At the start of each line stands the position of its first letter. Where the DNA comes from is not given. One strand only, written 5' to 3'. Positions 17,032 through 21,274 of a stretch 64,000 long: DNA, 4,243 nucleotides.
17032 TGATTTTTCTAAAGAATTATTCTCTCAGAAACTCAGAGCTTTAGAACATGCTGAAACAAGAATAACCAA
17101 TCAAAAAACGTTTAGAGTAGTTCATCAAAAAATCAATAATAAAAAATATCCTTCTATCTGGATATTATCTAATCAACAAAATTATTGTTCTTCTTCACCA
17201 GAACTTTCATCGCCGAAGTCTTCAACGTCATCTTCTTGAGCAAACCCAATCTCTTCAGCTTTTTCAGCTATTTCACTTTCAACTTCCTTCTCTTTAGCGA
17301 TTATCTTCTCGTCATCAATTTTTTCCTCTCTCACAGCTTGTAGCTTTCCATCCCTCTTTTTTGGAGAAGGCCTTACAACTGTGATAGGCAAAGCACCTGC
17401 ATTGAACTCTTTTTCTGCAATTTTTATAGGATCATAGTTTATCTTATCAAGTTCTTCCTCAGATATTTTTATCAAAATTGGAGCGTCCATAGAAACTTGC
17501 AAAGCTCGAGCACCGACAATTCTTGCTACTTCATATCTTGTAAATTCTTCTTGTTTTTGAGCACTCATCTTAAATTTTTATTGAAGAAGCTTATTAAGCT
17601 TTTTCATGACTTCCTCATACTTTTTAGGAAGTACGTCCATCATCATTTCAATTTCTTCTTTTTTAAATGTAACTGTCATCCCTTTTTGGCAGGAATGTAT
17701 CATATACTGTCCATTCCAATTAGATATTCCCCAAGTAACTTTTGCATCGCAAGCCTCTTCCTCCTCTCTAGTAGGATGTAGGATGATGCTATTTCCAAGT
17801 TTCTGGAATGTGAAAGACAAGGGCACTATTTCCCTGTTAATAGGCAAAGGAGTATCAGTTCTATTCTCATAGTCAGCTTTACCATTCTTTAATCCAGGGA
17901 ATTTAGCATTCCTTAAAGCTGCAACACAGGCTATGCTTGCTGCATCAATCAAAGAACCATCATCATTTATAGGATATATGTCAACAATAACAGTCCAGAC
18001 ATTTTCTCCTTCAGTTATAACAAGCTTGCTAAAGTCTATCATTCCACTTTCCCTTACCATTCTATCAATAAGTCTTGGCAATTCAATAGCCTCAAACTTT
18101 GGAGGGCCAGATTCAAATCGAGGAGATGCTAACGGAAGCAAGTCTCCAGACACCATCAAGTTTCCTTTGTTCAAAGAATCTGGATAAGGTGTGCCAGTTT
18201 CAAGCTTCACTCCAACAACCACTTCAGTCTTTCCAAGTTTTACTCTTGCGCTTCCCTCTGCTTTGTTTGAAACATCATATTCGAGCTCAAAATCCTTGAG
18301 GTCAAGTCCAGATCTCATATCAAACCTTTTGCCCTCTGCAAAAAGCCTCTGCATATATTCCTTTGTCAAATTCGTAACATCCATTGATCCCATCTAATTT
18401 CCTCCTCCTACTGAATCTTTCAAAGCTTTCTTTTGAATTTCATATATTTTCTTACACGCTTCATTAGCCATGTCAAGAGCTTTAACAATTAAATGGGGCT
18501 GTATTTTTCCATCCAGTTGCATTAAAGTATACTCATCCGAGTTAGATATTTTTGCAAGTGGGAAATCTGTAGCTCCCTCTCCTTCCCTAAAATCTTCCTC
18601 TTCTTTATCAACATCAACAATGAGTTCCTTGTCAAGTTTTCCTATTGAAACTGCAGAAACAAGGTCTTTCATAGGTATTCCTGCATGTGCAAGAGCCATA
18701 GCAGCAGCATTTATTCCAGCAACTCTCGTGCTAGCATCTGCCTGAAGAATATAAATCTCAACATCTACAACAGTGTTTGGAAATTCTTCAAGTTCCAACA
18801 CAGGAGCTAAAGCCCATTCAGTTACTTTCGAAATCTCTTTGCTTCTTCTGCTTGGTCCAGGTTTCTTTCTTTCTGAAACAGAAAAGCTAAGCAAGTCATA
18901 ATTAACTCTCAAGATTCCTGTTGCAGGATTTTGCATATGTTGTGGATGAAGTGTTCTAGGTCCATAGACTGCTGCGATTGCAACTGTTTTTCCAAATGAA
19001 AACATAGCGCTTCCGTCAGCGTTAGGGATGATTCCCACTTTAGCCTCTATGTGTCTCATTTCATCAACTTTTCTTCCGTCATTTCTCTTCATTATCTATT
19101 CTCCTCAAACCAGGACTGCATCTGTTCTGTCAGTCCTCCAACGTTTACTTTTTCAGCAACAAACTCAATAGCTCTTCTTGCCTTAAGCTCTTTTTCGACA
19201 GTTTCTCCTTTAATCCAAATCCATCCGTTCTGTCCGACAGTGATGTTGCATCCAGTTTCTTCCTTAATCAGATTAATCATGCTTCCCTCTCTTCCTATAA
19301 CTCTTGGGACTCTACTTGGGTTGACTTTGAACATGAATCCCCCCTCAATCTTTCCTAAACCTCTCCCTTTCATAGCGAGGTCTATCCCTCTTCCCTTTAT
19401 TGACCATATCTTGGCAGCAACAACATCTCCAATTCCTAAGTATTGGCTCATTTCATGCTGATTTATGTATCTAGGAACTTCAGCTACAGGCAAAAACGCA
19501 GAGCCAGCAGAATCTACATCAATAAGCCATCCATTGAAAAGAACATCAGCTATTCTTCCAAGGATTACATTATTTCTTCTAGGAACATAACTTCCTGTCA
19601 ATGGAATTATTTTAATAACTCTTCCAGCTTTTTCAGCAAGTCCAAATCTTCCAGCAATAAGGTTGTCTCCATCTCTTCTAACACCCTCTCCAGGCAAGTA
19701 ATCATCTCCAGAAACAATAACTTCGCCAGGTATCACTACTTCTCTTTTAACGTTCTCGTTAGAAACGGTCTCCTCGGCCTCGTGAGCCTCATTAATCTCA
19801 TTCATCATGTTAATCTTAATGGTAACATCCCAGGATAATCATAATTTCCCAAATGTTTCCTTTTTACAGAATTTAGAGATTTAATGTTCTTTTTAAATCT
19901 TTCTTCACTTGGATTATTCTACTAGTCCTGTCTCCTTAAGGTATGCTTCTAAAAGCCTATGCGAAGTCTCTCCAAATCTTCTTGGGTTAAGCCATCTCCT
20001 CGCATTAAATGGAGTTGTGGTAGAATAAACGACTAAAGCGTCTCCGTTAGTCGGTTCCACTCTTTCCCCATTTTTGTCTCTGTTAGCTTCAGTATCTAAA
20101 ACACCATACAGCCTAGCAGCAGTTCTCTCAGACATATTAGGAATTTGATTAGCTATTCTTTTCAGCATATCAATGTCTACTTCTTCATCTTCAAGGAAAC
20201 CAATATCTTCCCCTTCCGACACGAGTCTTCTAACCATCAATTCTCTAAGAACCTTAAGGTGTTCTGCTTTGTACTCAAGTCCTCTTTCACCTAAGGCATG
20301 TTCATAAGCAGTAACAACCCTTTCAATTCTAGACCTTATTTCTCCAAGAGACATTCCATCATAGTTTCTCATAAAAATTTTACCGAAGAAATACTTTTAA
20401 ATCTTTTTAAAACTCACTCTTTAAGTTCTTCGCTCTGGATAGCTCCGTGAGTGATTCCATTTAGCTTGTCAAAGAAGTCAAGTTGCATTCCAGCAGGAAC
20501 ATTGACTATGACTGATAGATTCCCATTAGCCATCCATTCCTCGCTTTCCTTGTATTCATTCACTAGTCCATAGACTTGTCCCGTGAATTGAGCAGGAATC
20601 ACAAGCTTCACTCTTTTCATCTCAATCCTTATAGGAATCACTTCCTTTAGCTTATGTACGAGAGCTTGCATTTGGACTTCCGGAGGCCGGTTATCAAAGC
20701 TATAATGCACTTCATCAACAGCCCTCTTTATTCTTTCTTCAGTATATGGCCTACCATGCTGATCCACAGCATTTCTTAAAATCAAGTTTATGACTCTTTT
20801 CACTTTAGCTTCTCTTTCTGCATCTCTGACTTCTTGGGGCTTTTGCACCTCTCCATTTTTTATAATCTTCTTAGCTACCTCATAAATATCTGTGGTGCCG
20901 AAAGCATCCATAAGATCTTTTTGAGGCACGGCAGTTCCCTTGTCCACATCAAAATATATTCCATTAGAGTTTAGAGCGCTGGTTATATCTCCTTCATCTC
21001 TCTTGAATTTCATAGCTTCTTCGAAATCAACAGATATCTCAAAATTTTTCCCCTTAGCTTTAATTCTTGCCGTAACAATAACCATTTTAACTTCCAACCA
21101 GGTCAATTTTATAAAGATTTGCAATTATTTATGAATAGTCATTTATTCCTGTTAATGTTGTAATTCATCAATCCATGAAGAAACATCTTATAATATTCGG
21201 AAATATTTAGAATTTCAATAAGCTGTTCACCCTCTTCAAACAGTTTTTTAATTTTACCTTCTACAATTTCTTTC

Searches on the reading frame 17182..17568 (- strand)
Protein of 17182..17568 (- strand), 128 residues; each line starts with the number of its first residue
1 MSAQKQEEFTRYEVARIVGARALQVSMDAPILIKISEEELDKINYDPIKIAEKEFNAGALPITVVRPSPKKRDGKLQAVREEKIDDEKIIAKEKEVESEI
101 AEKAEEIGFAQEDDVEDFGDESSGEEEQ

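Call 17: search_protein_families(library=pfam, proteins=[window:17182-17568:-], max_evalue=0.01)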
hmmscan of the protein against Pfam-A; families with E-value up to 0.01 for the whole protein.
window:17182-17568:- (128 aa): 1 family
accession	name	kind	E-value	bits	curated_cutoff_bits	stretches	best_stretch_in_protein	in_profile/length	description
PF01192.27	RNA_pol_Rpb6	-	1e-07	32.3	26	1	10-62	8-53/53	RNA polymerase Rpb6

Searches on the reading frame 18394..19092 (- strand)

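Call 17: search_protein_families(library=pfam, proteins=[window:18394-19092:-], max_evalue=0.01)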
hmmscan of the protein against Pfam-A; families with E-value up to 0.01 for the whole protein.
window:18394-19092:- (232 aa): 2 families
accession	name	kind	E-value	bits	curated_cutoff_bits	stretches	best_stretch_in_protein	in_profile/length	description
PF01138.27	RNase_PH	-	2.1e-33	115.9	25.5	1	11-140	1-130/130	3' exoribonuclease family, domain 1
PF03725.20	RNase_PH_C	-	3.8e-09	36.8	20.8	1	143-211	1-66/67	3' exoribonuclease family, domain 2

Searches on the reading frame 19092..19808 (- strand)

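Call 17: search_protein_families(library=pfam, proteins=[window:19092-19808:-], max_evalue=0.01)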
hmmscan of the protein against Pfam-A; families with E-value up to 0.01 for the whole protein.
window:19092-19808:- (238 aa): 7 families
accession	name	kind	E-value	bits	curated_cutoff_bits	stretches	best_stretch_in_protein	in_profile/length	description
PF15985.11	KH_6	-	1.1e-11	45.3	27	1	157-204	1-46/47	KH domain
PF00013.35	KH_1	-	7.2e-10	38.9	21.5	1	160-215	4-65/66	KH domain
PF07650.23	KH_2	-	1.1e-05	25.6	22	1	156-206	25-75/78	KH domain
PF14382.12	ECR1_N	-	3e-05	24.2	27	1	24-57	1-34/38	Exosome complex exonuclease RRP4 N-terminal region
PF21266.3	RRP4_S1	-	3.2e-05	24.5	27.3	1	74-134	2-71/73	RRP4, S1 domain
PF22625.2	ECR1_N_2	-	0.0025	18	27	1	22-70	1-50/51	Exosome RNA binding protein RRP4 N-terminal domain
PF22675.2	KH-I_KHDC4-BBP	-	0.0052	17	30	0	167-195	8-36/76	KHDC4/BBP-like, KH-domain type I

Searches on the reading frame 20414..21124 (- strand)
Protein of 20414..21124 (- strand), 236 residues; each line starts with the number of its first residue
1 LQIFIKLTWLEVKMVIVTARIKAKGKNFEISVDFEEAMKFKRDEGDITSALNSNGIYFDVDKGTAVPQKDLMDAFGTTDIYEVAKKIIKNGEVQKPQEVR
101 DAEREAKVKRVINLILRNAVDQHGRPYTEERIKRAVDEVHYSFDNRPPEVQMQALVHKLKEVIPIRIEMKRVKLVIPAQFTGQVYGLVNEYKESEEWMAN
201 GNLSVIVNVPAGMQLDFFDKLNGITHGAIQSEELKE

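Call 14: search_protein_families(library=pfam, proteins=[window:20414-21124:-], max_evalue=0.01)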
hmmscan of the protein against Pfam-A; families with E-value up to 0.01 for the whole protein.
window:20414-21124:- (236 aa): 3 families
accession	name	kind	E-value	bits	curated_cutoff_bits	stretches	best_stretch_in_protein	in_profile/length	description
PF01172.24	SBDS_N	-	8.2e-19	67.8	24.6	1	17-99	3-86/88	Shwachman-Bodian-Diamond syndrome (SBDS) N-terminal domain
PF09377.16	SBDS_domain_II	-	6.4e-11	42.4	27.2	1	109-167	1-61/62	SBDS protein, domain II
PF20268.4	SBDS_C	-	1.7e-10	41.1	27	1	171-235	2-70/71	SBDS protein, C-terminal domain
